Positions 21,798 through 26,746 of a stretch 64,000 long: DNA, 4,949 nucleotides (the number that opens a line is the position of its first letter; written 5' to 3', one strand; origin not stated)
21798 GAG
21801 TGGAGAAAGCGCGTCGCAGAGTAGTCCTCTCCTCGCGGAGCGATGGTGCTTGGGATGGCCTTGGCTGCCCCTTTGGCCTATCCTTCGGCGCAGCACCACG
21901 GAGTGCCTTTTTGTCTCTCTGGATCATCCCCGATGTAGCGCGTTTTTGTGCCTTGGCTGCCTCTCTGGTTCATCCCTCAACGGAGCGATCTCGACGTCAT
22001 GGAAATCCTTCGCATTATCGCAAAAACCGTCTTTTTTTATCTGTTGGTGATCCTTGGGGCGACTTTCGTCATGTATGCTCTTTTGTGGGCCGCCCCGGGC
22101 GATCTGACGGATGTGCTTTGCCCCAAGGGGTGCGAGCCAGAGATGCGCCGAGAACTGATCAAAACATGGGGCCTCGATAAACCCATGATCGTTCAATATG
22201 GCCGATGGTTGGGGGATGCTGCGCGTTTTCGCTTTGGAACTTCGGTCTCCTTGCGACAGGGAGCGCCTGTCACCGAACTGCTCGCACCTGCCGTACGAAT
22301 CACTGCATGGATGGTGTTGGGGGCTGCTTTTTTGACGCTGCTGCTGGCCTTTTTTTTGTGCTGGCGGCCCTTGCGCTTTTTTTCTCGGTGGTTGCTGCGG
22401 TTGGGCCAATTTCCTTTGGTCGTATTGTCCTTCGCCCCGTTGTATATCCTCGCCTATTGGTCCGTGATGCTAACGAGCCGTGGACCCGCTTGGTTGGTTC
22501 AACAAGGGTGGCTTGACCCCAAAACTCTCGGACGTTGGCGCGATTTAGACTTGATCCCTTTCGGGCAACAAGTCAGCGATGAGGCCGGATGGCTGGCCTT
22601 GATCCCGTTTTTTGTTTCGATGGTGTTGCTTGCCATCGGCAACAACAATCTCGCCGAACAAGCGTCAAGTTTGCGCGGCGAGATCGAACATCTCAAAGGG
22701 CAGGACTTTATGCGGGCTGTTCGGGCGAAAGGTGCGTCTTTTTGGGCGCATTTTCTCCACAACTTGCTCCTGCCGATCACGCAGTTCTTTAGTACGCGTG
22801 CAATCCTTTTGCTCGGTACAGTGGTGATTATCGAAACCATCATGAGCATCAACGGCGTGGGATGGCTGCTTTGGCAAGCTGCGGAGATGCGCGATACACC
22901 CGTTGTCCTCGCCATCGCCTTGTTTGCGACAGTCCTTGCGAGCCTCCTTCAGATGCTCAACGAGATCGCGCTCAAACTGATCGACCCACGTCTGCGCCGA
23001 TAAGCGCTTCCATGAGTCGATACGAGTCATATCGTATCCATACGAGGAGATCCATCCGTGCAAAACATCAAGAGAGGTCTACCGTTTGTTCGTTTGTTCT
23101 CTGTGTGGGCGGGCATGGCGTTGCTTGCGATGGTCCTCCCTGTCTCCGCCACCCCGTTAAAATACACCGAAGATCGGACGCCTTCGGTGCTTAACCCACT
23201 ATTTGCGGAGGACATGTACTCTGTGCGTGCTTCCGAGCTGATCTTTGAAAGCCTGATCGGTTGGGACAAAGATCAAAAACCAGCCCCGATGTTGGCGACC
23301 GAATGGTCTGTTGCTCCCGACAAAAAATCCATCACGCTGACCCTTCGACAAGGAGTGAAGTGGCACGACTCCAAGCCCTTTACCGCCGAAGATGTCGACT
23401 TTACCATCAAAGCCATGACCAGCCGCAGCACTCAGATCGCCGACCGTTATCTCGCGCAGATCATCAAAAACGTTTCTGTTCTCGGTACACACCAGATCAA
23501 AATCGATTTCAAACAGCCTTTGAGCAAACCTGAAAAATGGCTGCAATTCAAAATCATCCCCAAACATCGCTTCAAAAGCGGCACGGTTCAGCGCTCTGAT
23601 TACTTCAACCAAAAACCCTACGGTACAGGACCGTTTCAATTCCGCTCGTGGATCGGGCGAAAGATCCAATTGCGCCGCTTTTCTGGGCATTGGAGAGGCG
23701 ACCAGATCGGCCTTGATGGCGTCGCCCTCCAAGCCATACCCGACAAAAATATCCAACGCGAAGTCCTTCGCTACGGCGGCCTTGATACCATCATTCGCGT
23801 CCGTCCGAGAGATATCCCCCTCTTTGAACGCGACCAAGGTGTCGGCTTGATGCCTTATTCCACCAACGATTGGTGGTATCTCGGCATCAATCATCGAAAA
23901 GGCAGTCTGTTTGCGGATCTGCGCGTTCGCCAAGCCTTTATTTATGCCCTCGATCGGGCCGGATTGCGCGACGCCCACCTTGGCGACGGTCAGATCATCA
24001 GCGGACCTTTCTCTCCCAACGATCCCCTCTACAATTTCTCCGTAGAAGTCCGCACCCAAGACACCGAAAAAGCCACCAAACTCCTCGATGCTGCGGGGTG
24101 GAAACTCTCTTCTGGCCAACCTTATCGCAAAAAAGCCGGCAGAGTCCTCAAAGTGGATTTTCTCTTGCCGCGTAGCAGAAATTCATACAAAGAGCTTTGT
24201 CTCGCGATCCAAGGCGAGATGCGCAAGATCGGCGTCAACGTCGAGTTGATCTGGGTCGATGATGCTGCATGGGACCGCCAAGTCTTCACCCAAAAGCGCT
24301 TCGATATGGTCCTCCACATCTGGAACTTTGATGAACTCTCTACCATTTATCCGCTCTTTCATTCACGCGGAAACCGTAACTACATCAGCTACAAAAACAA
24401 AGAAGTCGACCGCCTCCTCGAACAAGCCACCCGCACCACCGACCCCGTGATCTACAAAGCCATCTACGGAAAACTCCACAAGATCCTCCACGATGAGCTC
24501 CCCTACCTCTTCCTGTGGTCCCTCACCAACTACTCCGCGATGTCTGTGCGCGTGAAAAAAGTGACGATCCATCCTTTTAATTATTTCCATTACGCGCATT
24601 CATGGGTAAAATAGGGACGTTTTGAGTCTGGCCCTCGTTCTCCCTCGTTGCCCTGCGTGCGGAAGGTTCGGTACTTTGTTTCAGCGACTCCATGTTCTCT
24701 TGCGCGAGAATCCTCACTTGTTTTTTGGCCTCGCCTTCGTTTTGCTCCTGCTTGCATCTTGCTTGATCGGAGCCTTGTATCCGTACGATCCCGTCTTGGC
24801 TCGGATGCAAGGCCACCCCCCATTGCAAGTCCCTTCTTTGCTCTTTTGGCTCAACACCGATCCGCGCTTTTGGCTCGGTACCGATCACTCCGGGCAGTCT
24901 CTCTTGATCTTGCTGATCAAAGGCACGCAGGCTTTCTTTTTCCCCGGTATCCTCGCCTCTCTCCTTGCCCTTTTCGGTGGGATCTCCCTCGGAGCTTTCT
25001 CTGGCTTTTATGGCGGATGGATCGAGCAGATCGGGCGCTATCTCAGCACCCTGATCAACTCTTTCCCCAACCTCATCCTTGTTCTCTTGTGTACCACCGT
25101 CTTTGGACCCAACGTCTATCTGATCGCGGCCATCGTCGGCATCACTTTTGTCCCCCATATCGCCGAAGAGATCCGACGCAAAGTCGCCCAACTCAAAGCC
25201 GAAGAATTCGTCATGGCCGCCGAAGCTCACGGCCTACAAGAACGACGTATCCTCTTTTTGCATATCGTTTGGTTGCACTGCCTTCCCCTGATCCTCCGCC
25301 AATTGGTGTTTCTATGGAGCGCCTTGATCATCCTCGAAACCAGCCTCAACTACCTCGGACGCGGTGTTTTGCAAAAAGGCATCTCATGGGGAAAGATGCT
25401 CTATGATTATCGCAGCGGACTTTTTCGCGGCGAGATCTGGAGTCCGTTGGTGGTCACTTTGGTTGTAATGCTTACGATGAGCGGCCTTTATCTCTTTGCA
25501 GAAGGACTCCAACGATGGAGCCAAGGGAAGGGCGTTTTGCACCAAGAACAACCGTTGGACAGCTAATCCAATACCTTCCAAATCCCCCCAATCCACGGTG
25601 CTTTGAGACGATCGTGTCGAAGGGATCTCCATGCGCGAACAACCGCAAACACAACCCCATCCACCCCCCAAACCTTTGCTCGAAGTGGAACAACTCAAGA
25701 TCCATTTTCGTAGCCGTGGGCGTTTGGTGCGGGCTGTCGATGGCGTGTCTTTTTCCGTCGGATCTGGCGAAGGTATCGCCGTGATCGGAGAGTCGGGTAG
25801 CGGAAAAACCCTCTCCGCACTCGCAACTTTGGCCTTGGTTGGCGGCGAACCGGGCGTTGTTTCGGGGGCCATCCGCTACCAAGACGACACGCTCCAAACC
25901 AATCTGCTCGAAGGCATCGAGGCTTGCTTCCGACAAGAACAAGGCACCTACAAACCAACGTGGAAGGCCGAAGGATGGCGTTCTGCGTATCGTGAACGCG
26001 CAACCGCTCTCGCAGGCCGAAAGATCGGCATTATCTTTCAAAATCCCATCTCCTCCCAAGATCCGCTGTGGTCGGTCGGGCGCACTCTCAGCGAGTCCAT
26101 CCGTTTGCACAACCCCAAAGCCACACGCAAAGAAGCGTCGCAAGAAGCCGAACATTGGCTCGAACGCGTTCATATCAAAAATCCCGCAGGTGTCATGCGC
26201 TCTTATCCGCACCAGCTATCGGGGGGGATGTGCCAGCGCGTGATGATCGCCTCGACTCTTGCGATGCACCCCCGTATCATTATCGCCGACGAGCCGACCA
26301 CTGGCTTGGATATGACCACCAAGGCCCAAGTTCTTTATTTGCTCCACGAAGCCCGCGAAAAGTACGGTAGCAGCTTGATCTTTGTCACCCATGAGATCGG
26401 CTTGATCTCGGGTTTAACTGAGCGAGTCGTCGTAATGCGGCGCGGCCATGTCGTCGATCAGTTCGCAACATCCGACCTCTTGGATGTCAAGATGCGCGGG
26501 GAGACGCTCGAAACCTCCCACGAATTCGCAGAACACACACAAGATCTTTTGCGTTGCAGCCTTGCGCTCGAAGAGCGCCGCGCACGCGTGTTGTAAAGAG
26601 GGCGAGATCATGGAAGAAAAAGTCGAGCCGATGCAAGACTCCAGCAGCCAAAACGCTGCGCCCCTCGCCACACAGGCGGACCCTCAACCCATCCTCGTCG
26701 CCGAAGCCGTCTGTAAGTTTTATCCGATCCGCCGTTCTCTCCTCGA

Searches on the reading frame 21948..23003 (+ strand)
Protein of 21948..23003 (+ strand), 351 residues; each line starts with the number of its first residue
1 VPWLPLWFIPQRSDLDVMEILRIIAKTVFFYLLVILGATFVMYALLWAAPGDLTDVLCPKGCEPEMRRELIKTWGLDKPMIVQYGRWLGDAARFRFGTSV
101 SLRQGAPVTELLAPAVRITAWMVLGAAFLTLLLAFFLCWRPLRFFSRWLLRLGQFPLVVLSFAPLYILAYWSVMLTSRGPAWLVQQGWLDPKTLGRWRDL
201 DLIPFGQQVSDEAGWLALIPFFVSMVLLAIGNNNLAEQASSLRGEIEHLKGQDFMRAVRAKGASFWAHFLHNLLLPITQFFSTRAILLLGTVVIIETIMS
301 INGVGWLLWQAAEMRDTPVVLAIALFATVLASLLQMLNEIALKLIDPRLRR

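Call 15: search_protein_families(library=pfam, proteins=[window:21948-23003:+], max_evalue=0.001)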
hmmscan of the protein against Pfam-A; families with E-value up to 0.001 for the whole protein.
window:21948-23003:+ (351 aa): 2 families
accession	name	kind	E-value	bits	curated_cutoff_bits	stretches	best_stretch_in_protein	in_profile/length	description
PF00528.27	BPD_transp_1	-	4.7e-12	46.5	26.4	1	143-351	10-184/184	Binding-protein-dependent transport system inner membrane component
PF19300.4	BPD_transp_1_N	-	4e-09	37.1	23.8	1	21-89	2-70/114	Binding-prot-dependent transport system membrane comp, N-term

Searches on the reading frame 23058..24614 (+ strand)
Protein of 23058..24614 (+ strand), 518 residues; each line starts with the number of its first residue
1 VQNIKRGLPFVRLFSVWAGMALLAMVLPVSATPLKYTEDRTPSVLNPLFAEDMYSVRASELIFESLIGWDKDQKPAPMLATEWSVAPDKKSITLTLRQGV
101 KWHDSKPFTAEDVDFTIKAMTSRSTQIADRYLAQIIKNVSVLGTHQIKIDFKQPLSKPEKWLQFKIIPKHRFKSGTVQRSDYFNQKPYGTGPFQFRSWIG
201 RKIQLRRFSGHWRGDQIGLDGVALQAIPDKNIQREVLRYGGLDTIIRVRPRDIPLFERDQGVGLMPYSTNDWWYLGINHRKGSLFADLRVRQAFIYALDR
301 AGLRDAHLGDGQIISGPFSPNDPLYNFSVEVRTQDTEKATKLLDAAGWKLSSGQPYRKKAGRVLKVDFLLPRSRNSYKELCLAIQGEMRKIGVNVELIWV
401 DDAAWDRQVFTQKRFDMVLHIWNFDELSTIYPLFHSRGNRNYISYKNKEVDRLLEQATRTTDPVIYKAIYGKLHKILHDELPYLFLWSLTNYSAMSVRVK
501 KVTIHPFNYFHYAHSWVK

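Call 15: search_protein_families(library=pfam, proteins=[window:23058-24614:+], max_evalue=0.001)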
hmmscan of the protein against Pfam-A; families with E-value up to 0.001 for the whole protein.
window:23058-24614:+ (518 aa): 1 family
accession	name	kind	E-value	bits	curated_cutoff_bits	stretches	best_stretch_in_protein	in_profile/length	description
PF00496.27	SBP_bac_5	-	4.3e-69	233.8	32.4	1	74-434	1-358/368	Bacterial extracellular solute-binding proteins, family 5 Middle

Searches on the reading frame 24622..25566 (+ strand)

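Call 15: search_protein_families(library=pfam, proteins=[window:24622-25566:+], max_evalue=0.001)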
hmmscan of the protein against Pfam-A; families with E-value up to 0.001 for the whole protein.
window:24622-25566:+ (314 aa): 1 family
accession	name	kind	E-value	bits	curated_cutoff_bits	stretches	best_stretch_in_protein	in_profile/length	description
PF00528.27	BPD_transp_1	-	8.3e-14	52.2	26.4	1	120-299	1-177/184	Binding-protein-dependent transport system inner membrane component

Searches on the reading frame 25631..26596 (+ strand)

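Call 15: search_protein_families(library=pfam, proteins=[window:25631-26596:+], max_evalue=0.001)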
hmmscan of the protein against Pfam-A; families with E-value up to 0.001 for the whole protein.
window:25631-26596:+ (321 aa): 1 family
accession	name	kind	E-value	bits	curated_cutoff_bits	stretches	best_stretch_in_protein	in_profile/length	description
PF00005.33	ABC_tran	-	1.8e-21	77.6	25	1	37-224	2-137/137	ABC transporter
